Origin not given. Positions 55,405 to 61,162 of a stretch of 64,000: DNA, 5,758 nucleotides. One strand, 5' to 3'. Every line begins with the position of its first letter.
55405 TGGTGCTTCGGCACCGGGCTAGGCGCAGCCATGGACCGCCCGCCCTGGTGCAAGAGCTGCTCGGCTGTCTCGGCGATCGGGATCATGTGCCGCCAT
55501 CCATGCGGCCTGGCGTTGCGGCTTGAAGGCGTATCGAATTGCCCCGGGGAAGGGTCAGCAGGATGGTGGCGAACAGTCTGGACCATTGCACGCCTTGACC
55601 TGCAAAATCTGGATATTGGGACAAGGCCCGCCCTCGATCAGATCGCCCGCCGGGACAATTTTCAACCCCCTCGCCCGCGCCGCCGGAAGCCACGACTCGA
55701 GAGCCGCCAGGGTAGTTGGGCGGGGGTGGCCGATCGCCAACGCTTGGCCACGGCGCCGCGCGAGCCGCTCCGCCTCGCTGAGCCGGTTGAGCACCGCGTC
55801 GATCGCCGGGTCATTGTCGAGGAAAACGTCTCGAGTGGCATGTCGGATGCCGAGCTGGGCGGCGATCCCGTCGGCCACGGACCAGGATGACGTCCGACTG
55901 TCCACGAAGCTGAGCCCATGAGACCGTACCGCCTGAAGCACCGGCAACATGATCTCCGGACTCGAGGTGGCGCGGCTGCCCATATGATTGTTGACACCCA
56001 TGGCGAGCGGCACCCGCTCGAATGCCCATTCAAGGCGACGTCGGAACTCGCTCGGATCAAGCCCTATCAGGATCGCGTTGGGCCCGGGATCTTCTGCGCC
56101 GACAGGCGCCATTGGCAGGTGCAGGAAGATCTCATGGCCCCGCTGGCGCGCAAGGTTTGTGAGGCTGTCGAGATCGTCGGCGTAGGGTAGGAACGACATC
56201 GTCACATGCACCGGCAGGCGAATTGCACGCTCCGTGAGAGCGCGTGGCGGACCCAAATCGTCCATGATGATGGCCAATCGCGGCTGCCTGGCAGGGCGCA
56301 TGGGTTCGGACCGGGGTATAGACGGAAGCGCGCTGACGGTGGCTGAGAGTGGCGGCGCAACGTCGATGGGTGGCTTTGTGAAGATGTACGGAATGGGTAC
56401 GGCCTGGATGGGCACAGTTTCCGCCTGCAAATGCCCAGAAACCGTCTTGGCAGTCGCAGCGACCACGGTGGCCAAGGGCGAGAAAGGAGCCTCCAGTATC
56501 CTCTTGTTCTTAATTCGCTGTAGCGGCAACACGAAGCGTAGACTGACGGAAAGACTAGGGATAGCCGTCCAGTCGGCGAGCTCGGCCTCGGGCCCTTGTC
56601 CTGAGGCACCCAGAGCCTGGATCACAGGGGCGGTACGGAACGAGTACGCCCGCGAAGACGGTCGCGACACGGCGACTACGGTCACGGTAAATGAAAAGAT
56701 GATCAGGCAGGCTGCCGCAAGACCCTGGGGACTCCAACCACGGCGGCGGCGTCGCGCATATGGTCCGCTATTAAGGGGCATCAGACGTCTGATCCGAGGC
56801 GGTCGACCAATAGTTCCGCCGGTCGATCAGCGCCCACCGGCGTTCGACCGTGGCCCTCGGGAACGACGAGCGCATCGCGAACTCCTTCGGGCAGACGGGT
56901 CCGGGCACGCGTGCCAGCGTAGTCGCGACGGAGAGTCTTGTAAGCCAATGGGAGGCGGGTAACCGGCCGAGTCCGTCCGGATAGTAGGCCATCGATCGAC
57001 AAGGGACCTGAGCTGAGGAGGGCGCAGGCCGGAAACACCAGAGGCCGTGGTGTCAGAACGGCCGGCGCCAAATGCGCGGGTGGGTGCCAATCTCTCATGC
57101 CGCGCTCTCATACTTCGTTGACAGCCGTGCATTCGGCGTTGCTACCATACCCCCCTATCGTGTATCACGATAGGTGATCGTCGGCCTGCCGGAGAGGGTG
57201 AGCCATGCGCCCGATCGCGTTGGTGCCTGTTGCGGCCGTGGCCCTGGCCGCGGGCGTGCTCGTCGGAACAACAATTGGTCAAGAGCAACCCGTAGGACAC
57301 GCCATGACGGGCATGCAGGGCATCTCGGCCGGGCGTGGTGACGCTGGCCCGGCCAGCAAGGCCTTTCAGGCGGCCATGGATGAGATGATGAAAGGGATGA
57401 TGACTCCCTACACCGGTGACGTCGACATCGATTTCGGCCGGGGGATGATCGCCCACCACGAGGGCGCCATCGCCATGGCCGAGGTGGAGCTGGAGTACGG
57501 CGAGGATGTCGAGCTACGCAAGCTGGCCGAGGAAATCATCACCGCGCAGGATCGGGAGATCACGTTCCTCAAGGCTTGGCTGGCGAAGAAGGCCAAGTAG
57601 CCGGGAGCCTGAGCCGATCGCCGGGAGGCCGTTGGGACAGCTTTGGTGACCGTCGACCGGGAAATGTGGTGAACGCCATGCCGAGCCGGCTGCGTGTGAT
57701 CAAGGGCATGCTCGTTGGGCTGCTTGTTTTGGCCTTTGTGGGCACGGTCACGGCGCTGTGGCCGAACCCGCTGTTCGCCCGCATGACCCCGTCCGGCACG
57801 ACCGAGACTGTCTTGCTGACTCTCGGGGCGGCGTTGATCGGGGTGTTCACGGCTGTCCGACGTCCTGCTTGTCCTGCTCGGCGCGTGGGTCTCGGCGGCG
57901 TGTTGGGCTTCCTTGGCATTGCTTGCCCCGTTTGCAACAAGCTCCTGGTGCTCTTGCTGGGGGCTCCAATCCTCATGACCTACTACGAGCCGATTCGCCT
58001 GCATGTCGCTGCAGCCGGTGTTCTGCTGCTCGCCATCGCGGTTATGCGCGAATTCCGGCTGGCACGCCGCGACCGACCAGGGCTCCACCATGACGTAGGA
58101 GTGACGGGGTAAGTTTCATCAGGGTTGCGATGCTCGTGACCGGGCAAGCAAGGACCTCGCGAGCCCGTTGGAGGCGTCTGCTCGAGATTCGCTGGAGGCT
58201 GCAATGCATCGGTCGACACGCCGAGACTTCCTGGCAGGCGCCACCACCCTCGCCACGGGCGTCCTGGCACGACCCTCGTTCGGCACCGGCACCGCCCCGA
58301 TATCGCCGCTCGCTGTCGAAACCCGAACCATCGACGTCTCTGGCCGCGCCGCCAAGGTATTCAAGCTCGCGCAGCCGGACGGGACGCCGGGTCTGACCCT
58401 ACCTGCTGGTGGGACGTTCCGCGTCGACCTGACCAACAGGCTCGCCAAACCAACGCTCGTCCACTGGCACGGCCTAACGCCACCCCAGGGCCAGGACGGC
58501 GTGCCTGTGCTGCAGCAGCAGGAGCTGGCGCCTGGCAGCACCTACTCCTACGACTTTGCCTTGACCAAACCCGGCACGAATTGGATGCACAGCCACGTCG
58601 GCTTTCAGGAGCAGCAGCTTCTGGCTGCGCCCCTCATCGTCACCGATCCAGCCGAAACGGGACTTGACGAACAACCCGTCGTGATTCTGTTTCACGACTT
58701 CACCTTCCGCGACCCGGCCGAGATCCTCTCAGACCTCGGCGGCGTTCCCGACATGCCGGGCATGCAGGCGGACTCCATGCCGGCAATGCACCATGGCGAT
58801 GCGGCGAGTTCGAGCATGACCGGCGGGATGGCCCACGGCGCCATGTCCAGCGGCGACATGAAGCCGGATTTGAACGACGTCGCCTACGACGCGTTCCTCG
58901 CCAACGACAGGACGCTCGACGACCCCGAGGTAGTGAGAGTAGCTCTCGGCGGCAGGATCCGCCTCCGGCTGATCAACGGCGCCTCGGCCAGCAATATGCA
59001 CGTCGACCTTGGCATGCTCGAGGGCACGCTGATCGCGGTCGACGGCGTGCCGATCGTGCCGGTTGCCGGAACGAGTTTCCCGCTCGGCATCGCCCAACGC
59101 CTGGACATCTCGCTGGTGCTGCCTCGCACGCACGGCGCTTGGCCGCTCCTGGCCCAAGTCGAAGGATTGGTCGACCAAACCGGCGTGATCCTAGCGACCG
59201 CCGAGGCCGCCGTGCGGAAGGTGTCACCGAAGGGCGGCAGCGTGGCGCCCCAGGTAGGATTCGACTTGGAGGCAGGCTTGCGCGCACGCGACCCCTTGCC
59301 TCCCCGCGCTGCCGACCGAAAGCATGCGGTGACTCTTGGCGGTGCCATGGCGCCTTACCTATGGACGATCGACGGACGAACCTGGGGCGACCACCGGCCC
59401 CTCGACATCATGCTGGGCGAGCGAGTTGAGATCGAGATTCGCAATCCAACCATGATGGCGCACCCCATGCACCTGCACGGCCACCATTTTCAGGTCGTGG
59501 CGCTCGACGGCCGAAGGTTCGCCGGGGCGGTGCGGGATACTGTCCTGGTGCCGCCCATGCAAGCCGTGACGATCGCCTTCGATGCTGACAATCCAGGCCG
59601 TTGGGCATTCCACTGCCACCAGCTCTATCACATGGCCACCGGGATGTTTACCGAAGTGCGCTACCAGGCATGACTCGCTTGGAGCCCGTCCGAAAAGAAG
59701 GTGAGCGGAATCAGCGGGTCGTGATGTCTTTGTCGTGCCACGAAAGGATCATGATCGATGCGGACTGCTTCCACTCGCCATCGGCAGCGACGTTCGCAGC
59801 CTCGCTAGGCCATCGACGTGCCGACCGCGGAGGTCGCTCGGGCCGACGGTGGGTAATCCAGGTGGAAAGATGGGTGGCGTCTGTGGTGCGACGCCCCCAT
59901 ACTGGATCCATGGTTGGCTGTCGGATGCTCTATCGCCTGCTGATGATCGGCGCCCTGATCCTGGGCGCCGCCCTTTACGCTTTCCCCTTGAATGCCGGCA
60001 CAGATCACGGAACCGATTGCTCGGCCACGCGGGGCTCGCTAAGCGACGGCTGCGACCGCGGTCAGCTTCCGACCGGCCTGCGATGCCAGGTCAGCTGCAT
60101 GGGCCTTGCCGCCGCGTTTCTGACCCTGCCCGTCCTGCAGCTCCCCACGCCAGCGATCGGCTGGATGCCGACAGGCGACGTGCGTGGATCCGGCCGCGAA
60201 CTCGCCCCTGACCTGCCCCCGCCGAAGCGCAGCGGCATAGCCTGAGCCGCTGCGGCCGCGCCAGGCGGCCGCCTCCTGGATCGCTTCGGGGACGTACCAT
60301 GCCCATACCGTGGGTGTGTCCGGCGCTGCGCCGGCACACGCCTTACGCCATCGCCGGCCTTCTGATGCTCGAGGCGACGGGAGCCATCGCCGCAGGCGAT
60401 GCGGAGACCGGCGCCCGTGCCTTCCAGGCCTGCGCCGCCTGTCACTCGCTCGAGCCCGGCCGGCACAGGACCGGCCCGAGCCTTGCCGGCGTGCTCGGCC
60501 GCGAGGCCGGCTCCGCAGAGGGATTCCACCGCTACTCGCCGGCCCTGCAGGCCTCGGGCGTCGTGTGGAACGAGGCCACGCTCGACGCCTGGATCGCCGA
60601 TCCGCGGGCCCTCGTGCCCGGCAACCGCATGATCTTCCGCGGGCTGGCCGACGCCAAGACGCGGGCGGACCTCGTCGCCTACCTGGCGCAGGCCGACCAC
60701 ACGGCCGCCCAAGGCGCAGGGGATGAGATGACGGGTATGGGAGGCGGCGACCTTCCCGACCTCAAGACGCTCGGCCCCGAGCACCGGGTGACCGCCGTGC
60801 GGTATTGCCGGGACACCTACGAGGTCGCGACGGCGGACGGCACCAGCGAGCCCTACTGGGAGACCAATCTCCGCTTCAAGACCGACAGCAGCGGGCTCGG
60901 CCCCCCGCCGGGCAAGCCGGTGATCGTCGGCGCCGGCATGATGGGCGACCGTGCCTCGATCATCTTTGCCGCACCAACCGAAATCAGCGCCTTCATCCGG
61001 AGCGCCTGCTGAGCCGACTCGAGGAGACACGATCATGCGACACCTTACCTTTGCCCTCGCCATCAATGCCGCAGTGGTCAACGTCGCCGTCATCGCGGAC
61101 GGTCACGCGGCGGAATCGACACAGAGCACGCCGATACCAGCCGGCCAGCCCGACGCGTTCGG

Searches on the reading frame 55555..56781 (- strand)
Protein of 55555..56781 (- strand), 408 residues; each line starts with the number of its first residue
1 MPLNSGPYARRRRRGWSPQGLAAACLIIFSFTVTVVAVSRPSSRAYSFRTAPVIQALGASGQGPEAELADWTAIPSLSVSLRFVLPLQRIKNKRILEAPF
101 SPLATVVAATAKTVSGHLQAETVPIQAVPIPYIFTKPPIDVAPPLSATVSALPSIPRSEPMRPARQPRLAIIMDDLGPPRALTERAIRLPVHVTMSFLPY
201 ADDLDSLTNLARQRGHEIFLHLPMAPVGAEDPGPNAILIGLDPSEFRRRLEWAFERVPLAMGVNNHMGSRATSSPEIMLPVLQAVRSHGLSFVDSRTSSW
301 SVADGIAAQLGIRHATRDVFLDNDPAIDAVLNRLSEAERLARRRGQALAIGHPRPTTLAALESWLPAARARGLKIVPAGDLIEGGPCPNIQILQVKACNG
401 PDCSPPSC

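Call 73: search_protein_families(library=pfam, proteins=[window:55555-56781:-], max_evalue=0.00001)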
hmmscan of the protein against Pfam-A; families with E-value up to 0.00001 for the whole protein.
window:55555-56781:- (408 aa): 1 family
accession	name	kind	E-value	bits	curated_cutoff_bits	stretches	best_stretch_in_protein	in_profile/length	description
PF04748.18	Polysacc_deac_2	-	3.1e-74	249.1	27.5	1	171-381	1-211/212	Divergent polysaccharide deacetylase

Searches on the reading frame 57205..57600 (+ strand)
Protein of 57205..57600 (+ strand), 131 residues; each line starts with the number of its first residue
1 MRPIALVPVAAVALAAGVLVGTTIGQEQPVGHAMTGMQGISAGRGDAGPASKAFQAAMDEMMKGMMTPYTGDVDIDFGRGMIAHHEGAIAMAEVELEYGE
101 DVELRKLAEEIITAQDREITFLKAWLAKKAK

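Call 73: search_protein_families(library=pfam, proteins=[window:57205-57600:+], max_evalue=0.00001)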
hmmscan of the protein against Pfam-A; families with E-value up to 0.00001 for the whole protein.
window:57205-57600:+ (131 aa): 1 family
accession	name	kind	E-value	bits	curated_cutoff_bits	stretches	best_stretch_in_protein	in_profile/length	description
PF03713.19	DUF305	-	3.1e-17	63.5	27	1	49-126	74-151/151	Domain of unknown function (DUF305)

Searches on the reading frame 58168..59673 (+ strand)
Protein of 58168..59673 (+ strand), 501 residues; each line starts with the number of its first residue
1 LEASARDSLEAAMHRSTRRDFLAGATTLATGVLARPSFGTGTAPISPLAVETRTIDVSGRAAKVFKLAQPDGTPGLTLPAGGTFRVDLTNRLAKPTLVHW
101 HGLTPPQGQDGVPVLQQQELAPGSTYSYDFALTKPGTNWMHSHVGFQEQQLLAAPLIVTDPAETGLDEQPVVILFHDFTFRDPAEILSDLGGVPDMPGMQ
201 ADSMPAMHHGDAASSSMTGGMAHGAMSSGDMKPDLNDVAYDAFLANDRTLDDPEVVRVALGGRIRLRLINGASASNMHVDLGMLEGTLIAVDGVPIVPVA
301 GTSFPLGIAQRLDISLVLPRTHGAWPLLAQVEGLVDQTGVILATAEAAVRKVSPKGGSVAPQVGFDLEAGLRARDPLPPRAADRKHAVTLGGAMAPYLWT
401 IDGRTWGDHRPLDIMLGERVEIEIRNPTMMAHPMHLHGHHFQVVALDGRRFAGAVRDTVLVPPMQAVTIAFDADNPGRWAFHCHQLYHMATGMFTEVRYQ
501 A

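Call 73: search_protein_families(library=pfam, proteins=[window:58168-59673:+], max_evalue=0.00001)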
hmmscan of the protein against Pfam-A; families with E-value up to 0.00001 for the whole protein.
window:58168-59673:+ (501 aa): 3 families
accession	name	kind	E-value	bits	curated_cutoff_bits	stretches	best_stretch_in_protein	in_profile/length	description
PF07731.20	Cu-oxidase_2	-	3.8e-38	130.8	20.4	1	389-498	11-132/137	Multicopper oxidase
PF07732.21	Cu-oxidase_3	-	2.9e-26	92.3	21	1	73-162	26-118/119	Multicopper oxidase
PF00394.28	Cu-oxidase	-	7.5e-13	49.3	21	1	243-330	39-134/157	Multicopper oxidase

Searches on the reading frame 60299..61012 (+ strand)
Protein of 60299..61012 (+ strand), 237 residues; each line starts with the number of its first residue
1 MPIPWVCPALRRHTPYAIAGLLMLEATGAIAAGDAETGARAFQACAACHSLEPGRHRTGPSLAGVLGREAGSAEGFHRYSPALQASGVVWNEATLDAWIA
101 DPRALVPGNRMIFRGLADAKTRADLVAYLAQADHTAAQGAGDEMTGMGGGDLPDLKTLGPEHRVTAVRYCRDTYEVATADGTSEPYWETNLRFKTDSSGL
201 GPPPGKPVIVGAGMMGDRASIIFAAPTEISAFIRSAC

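Call 73: search_protein_families(library=pfam, proteins=[window:60299-61012:+], max_evalue=0.00001)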
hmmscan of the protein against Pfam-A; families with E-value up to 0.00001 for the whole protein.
window:60299-61012:+ (237 aa): 1 family
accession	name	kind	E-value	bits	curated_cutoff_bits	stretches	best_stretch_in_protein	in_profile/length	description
PF00034.26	Cytochrom_C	-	5.6e-06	28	21.3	0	35-131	1-88/90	Cytochrome c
